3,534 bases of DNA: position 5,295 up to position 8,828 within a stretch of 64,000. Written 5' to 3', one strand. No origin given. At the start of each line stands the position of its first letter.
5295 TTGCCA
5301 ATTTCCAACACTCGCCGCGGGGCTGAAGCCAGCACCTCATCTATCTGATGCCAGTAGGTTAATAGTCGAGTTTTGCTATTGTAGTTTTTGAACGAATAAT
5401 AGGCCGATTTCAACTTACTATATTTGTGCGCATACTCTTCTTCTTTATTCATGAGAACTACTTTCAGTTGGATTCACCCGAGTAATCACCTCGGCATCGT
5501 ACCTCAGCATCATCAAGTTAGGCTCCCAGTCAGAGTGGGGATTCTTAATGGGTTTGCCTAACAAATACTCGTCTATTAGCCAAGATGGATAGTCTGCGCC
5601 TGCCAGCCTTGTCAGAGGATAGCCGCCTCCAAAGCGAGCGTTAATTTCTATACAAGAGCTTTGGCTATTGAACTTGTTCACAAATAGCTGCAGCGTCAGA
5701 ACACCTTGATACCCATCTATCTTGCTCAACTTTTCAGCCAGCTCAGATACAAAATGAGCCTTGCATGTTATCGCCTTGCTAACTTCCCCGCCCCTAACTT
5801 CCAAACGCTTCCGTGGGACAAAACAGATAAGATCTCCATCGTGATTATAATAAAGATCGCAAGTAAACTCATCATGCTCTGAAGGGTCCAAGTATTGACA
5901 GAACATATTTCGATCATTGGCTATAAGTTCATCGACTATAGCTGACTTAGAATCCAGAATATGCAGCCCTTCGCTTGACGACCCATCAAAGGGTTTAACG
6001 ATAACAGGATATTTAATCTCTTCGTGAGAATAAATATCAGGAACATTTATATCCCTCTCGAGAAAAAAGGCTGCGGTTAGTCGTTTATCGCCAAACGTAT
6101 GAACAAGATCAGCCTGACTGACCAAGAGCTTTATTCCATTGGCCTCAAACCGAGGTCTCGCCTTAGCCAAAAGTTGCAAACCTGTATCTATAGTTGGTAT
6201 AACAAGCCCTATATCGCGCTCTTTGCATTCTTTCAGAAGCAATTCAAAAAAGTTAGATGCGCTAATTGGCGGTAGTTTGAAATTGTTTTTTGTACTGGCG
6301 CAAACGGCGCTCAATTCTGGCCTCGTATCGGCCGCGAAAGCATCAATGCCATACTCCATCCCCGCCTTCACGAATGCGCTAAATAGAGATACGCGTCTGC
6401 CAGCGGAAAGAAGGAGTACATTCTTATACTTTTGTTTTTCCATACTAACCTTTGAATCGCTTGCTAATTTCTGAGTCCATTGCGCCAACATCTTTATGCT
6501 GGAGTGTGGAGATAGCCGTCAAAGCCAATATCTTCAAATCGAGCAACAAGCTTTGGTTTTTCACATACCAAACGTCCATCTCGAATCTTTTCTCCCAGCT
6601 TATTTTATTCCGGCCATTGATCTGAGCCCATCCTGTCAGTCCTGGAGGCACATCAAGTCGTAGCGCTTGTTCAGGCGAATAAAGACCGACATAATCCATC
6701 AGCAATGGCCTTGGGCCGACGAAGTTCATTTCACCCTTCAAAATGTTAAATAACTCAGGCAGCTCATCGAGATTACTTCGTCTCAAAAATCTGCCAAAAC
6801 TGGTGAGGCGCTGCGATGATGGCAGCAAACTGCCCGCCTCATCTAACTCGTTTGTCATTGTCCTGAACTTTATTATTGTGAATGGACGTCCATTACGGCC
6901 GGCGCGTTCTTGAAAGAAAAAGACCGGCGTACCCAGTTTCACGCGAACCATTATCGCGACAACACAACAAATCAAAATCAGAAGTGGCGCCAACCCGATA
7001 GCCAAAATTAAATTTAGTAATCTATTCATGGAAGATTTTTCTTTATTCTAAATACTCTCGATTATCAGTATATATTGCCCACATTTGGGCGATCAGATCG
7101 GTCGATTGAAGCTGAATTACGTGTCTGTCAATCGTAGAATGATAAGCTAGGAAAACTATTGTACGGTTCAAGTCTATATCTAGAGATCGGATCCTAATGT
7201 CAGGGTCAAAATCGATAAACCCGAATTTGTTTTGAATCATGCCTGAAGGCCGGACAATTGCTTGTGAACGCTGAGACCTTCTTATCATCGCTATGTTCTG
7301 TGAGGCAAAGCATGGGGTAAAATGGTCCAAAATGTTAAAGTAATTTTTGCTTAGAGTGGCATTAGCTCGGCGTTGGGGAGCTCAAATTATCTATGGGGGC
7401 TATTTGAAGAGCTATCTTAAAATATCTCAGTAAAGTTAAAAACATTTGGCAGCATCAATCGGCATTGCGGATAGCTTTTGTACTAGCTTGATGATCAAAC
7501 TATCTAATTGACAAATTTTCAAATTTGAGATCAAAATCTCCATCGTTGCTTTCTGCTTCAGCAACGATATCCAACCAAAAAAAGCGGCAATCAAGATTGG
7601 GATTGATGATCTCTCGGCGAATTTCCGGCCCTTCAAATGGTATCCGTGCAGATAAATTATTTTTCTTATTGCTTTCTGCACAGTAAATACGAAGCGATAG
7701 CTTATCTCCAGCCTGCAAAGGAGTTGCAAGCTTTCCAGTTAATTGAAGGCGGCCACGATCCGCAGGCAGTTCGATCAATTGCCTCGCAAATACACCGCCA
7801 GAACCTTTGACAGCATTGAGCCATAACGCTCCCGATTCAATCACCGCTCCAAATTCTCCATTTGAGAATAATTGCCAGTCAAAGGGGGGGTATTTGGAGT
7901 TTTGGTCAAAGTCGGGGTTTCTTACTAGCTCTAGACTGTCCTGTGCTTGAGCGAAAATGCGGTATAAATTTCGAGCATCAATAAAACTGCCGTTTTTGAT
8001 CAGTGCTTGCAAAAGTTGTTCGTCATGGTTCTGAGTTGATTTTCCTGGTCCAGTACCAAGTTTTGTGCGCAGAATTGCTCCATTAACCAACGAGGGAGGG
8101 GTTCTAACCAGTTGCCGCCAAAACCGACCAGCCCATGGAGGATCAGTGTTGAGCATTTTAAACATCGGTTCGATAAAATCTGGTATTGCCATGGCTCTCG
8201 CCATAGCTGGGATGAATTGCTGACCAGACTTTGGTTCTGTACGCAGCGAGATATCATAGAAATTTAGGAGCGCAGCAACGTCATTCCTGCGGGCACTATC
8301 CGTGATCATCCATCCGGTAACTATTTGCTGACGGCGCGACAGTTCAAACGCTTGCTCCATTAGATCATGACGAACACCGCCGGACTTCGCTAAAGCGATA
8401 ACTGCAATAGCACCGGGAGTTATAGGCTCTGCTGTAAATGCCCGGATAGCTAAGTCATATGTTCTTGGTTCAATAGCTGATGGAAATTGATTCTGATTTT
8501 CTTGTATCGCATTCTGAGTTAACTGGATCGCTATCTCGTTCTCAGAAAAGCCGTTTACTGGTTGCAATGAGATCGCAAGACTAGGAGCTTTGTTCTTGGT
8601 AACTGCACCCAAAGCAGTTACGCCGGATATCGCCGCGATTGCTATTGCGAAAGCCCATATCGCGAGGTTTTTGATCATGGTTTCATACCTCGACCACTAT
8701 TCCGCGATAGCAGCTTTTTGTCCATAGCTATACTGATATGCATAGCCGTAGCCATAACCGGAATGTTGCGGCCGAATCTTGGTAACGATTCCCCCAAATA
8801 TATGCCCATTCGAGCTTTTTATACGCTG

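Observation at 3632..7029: Split PglB2-like module: PglC-type priming transferase + ATP-grasp + SAM methyltransferase + DegT aminotransferase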

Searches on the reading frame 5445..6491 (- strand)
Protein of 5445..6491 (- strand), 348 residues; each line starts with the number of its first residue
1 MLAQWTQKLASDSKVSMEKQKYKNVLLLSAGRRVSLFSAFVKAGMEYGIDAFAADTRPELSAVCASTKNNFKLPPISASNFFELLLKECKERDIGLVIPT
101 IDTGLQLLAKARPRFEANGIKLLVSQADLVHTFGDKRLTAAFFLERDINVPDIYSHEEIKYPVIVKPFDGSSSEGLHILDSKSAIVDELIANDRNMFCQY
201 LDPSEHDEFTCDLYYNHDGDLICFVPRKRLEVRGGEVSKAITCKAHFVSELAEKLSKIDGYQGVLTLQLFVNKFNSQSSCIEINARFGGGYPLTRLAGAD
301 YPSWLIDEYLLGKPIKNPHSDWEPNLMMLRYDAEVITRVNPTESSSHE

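Call 4: search_protein_families(library=pfam, proteins=[window:5445-6491:-], max_evalue=0.01)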
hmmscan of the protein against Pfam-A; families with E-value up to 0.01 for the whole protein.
window:5445-6491:- (348 aa): 5 families
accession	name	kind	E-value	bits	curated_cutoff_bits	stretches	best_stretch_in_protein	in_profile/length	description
PF21360.3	PylC-like_N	-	1.3e-15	57.8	27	1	25-122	1-95/96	PylC-like, N-terminal domain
PF15632.11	ATPgrasp_Ter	-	2.1e-10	40.9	29.1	1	205-313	12-112/131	ATP-grasp in the biosynthetic pathway with Ter operon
PF02655.19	ATP-grasp_3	-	1.9e-08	35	23.2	1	134-289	2-159/160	ATP-grasp domain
PF13535.11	ATP-grasp_4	-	0.00032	20.8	27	0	159-221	1-78/160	ATP-grasp domain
PF02786.22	CPSase_L_D2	-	0.00067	19.7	19.8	0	247-295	140-188/211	Carbamoyl-phosphate synthase L chain, ATP binding domain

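Call 5: search_protein_families(library=ncbifam, proteins=[window:5445-6491:-], max_evalue=0.01)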
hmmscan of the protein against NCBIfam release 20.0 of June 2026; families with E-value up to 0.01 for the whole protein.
window:5445-6491:- (348 aa): 9 families
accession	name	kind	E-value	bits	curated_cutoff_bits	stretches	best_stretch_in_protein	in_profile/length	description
NF009405.0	PRK12767.1-4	equivalog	4.3e-96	321.7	390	1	24-338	2-316/320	carbamoyl phosphate synthase-like protein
NF009403.0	PRK12767.1-2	equivalog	1.2e-39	136.5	286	2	24-251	2-231/342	carbamoyl phosphate synthase-like protein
NF009406.0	PRK12767.1-5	equivalog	1.3e-39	136.2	271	1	23-337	3-320/327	carbamoyl phosphate synthase-like protein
NF009404.0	PRK12767.1-3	equivalog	2.7e-38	131.7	316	1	24-337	2-333/344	carbamoyl phosphate synthase-like protein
NF009402.0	PRK12767.1-1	equivalog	1.2e-32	113.1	218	1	51-337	32-323/329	carbamoyl phosphate synthase-like protein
NF053643.1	Ddl_archaea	equivalog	2.3e-08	33.4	500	1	94-294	62-279/367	putative pseudomurein biosynthesis ATP-grasp protein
TIGR03909.1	pyrrolys_PylC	equivalog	1.7e-05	23.7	248.3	1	92-196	60-161/374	3-methylornithine--L-lysine ligase PylC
NF040722.1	MfnD_Meth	equivalog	5.8e-05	22.7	400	1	68-287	53-251/288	tyramine--L-glutamate ligase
NF002563.0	PRK02186.1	subfamily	0.004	15.4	625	0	157-229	139-213/890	argininosuccinate lyase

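Call 8: find_homologous_proteins(query=window:5445-6443:-)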
Query window:5445-6443:- (332 aa): 2689 proteins with E <= 0.001 among 5199 candidates; the best 120 are listed.
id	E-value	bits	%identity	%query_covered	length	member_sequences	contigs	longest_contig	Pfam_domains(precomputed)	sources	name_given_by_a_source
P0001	3.9e-222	754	100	100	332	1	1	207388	PF15632.12,PF02655.20,PF21360.4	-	-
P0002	1.8e-100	354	52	95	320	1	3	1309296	PF15632.12,PF02655.20,PF21360.4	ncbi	-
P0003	1.3e-94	335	51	94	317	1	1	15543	PF15632.12,PF02655.20,PF21360.4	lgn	-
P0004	6.0e-93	329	49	97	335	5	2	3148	PF15632.12,PF02655.20,PF21360.4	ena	-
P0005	7.0e-93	329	48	95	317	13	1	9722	PF13535.12,PF15632.12,PF02655.20,PF21360.4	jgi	-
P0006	7.5e-93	329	50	95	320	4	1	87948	PF13535.12,PF15632.12,PF02655.20,PF21360.4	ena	-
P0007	1.7e-92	328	48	95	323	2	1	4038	PF13535.12,PF15632.12,PF02655.20,PF21360.4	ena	-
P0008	1.8e-92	328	50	94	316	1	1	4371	PF15632.12,PF02655.20,PF21360.4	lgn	-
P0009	2.9e-92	327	51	95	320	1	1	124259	PF15632.12,PF21360.4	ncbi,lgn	-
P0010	6.9e-92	326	47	96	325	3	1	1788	PF13535.12,PF15632.12,PF02655.20,PF21360.4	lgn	-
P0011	1.3e-91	325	50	94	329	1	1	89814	PF15632.12,PF02655.20,PF21360.4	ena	-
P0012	1.3e-91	325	49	95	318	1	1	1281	PF13535.12,PF15632.12,PF02655.20,PF21360.4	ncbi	-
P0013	1.9e-91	324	47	95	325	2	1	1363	PF13535.12,PF15632.12,PF02655.20,PF21360.4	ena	-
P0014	2.1e-91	324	48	96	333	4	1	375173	PF15632.12,PF21360.4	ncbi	-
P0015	2.3e-91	324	50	94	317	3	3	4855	PF13535.12,PF15632.12,PF02655.20,PF21360.4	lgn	-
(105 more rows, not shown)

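Call 9: search_solved_structures(query=window:5445-6443:-, max_evalue=1)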
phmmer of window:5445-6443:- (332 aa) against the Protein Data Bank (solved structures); distinct sequences matched with E-value up to 1: 4.
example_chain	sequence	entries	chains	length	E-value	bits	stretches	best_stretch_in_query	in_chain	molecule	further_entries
2pn1_A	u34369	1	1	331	9e-21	77.3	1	8-317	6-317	Carbamoylphosphate synthase large subunit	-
4dim_A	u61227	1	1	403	0.026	16.6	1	7-172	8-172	Phosphoribosylglycinamide synthetase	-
3cpg_A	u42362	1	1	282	0.38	12.9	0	69-98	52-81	Uncharacterized protein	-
3vot_A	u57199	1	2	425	0.91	11.6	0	139-169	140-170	L-amino acid ligase, BL00235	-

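Call 13: find_encoding_contigs(protein=window:5445-6443:-, flank=10000, max_places=3)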
Protein window:5445-6443:- (332 aa): no gene with exactly this product is on record in the collection.

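Call 14: find_encoding_contigs(protein=P0001, flank=10000, max_places=3)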
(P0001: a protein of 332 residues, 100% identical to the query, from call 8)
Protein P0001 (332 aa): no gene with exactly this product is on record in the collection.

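Call 29: find_related_loci(query=A1, collection=genome_contigs, flank=10000)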
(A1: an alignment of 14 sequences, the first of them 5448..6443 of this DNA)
Query A1 (332 aa) in genome_contigs; peptide patterns used: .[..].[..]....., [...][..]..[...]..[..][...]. (x = any residue, [..] = any of these).
600 stretches matched a pattern (row limit reached: there are more); 588 encode a relative of the query (tblastn E <= 1e-3); the best 80 are kept; 80 distinct loci.
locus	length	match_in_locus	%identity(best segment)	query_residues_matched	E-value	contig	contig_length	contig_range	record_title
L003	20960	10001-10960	50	2-321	4e-97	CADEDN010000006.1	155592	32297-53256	MAG: uncultured Alphaproteobacteria bacterium isolate Alphaproteobacteria sp. RBC008 genome assembly, contig: MAG008_6,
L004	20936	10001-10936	49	8-320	2e-94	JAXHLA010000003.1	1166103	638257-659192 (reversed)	MAG: Parvularculaceae bacterium isolate Salar_de_Ascotan_sediment_MAG_ASE20 contig_97_polypolish, whole genome shotgun s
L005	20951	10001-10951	45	8-321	9e-89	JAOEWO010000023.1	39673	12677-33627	Winogradskyella sp. isolate AH-135-C11 AH-135-C11_NODE_23, whole genome shotgun sequence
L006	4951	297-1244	46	8-322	9e-89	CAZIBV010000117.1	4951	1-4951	MAG TPA_asm: uncultured Flavobacterium sp. isolate binchicken_co263_4 genome assembly, contig: NODE_20084_length_4951_co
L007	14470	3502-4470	46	8-330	7e-88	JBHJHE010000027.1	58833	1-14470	MAG: Parvularculaceae bacterium isolate sb_S12C5395 S12Ck141_706728, whole genome shotgun sequence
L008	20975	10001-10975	45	1-324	2e-87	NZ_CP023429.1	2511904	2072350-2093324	Neisseria weixii strain 10022 chromosome, complete genome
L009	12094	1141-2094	46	5-321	3e-87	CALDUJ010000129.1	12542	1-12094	MAG: uncultured Flavobacteriaceae bacterium isolate L4_Bin_Bin_29_1 genome assembly, contig: c_000000679456, whole genom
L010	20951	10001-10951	45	8-321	3e-86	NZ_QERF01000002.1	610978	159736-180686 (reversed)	Winogradskyella tangerina strain M1309 contig2, whole genome shotgun sequence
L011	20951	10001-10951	45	8-321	1e-85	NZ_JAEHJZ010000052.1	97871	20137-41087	Gelidibacter salicanalis strain PAMC21136 21136_contig_52, whole genome shotgun sequence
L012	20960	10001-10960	45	3-321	1e-84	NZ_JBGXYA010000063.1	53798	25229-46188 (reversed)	MAG: Glaesserella sp. isolate Z2-28_MAG_3 Z2-28__85041, whole genome shotgun sequence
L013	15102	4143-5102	44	3-321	3e-84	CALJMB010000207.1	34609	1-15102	MAG TPA_asm: uncultured Balneolaceae bacterium isolate SRR6713627_bin.87_CONCOCT_v1.1_MAG genome assembly, contig: ERZ79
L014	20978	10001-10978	43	1-324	6e-84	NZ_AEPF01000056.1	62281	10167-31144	Neisseria sicca 4320 N_sicca_4320_contig00056, whole genome shotgun sequence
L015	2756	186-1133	44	8-321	5e-86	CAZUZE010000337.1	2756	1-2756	MAG TPA_asm: uncultured Robiginitalea sp. isolate binchicken_co176_81 genome assembly, contig: NODE_50273_length_2756_co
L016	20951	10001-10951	45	8-321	5e-84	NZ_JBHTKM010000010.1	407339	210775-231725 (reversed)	Winogradskyella rapida strain CCUG 56098 GCM70027471_10, whole genome shotgun sequence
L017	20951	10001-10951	44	8-321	8e-84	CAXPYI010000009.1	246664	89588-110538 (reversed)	MAG: Leeuwenhoekiella palythoae isolate 02um_C4Z0725_1.40 genome assembly, contig: k127_1125469, whole genome shotgun se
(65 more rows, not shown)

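Call 58: search_protein_families(library=ncbifam, proteins=[P0002], max_evalue=0.001)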
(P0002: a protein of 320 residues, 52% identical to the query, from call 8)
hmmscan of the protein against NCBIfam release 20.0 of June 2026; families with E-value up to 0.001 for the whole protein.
P0002 (320 aa): 10 families
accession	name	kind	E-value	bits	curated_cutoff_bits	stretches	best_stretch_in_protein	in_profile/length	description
NF009405.0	PRK12767.1-4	equivalog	5.2e-102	341.1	390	1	4-318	2-316/320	carbamoyl phosphate synthase-like protein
NF009404.0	PRK12767.1-3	equivalog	4.7e-44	150.7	316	1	4-319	2-335/344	carbamoyl phosphate synthase-like protein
NF009403.0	PRK12767.1-2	equivalog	4.3e-43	147.8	286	2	4-227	2-229/342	carbamoyl phosphate synthase-like protein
NF009406.0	PRK12767.1-5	equivalog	4e-41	141.2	271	1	3-317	3-319/327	carbamoyl phosphate synthase-like protein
NF009402.0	PRK12767.1-1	equivalog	4.6e-36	124.3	218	1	27-318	28-324/329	carbamoyl phosphate synthase-like protein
NF053643.1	Ddl_archaea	equivalog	1e-10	41.2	500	1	67-274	55-279/367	putative pseudomurein biosynthesis ATP-grasp protein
TIGR03909.1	pyrrolys_PylC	equivalog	1.5e-08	33.7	248.3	1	24-182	18-168/374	3-methylornithine--L-lysine ligase PylC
NF005315.0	PRK06849.1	equivalog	1.8e-06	27.2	406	1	20-164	20-162/389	hypothetical protein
TIGR00768.1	rimK_fam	subfamily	1.4e-05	24.6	143.4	1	71-183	45-172/276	RimK family alpha-L-glutamate ligase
NF002563.0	PRK02186.1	subfamily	9.4e-05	20.8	625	1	108-271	100-281/890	argininosuccinate lyase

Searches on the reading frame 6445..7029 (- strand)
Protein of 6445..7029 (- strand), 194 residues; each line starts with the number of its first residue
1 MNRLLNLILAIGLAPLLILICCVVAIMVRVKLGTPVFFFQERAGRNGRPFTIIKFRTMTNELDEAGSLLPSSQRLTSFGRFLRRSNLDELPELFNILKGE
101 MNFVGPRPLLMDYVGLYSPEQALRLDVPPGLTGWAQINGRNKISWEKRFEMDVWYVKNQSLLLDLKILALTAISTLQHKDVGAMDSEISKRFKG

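Call 4: search_protein_families(library=pfam, proteins=[window:6445-7029:-], max_evalue=0.01)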
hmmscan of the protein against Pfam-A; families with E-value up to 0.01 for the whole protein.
window:6445-7029:- (194 aa): 1 family
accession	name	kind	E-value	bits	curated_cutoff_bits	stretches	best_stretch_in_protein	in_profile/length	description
PF02397.22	Bac_transf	-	2.6e-58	197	27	1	3-176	2-178/179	Bacterial sugar transferase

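Call 5: search_protein_families(library=ncbifam, proteins=[window:6445-7029:-], max_evalue=0.01)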
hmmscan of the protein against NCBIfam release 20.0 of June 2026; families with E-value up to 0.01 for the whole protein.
window:6445-7029:- (194 aa): 10 families
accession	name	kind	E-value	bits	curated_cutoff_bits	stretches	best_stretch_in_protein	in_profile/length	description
TIGR03025.1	EPS_sugtrans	subfamily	3.6e-67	227.5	295.55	1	3-179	259-442/445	exopolysaccharide biosynthesis polyprenyl glycosylphosphotransferase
TIGR03023.1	WcaJ_sugtrans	equivalog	4.1e-56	191.2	410.75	1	3-179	264-450/453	undecaprenyl-phosphate glucose phosphotransferase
TIGR03022.1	WbaP_sugtrans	subfamily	1.8e-49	169.3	403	2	74-178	348-452/456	undecaprenyl-phosphate galactose phosphotransferase WbaP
NF052601.1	undeca_RfbP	equivalog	3.5e-43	147.6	330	1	4-183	47-243/244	undecaprenyl-phosphate galactose phosphotransferase family protein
TIGR03013.1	EpsB_2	subfamily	2.5e-42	145.5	393.35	1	2-171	255-432/443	TIGR03013 family XrtA/PEP-CTERM system glycosyltransferase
NF041877.1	EPS_EpsZ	equivalog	7.8e-35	120.4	800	1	2-171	266-448/459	exopolysaccharide biosynthesis polyisoprenyl-phosphate hexose-1-phosphate transferase EpsZ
NF007518.0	PRK10124.1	equivalog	3.9e-34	118.2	684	1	3-176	275-458/464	undecaprenyl-phosphate glucose phosphotransferase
NF050817.1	PolSacchBiosHfsE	equivalog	2.1e-31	109.2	750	1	14-173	282-457/467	polysaccharide biosynthesis protein HfsE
NF011751.0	PRK15204.1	equivalog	4.9e-30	104.6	907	1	9-177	283-471/476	undecaprenyl-phosphate galactose phosphotransferase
NF045514.1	glycotran_HepC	equivalog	1.2e-20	73.7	140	1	2-111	117-214/220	heterocyst development glycosyltransferase HepC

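Call 72: search_solved_structures(query=window:6445-7029:-, max_evalue=0.00001)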
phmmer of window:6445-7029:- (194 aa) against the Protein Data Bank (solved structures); distinct sequences matched with E-value up to 0.00001: 7.
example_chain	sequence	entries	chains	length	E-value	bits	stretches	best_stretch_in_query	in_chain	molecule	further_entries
8g1n_A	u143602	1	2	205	1.4e-52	181.5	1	3-193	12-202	N,N'-diacetylbacilliosaminyl-1-phosphate transferase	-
8e37_B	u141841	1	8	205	1.7e-52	181.2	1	3-193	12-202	N,N'-diacetylbacilliosaminyl-1-phosphate transferase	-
9s7s_A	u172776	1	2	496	7.8e-32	113.8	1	69-181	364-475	UDP-Gal::undecaprenolphosphate Gal-1-P transferase WbaP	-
30wc_A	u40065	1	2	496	7.8e-32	113.8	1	69-181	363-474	Undecaprenyl-phosphate galactose phosphotransferase WbaP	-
9s8l_A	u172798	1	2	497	7.9e-32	113.8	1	69-181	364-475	UDP-Gal::undecaprenolphosphate Gal-1-P transferase WbaP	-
30us_A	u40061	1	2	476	1.4e-31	113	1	15-172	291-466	UDP-Gal::undecaprenolphosphate Gal-1-P transferase WbaP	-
8t53_A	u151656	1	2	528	6.5e-30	107.6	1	14-176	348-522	Undecaprenyl-phosphate galactose phosphotransferase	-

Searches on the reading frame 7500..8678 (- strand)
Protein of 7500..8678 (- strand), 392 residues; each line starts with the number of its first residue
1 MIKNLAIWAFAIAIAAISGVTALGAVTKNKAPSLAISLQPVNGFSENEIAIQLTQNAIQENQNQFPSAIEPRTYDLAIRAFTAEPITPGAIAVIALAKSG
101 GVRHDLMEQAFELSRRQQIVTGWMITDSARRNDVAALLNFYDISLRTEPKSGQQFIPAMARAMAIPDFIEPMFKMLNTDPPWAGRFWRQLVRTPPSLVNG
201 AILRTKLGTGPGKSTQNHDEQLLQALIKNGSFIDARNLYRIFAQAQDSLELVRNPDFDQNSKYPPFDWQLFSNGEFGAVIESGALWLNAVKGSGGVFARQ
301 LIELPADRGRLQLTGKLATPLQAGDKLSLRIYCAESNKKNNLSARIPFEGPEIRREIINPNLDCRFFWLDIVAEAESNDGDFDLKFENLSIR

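Call 4: search_protein_families(library=pfam, proteins=[window:7500-8678:-], max_evalue=0.01)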
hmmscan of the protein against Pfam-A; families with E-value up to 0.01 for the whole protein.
window:7500-8678:- (392 aa): 0 families

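Call 5: search_protein_families(library=ncbifam, proteins=[window:7500-8678:-], max_evalue=0.01)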
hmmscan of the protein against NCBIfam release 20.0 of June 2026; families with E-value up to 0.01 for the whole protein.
window:7500-8678:- (392 aa): 0 families

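Call 70: search_protein_families(library=ncbifam, proteins=[window:7500-8678:-], max_evalue=0.001)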
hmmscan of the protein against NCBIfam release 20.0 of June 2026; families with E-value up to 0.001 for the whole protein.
window:7500-8678:- (392 aa): 0 families
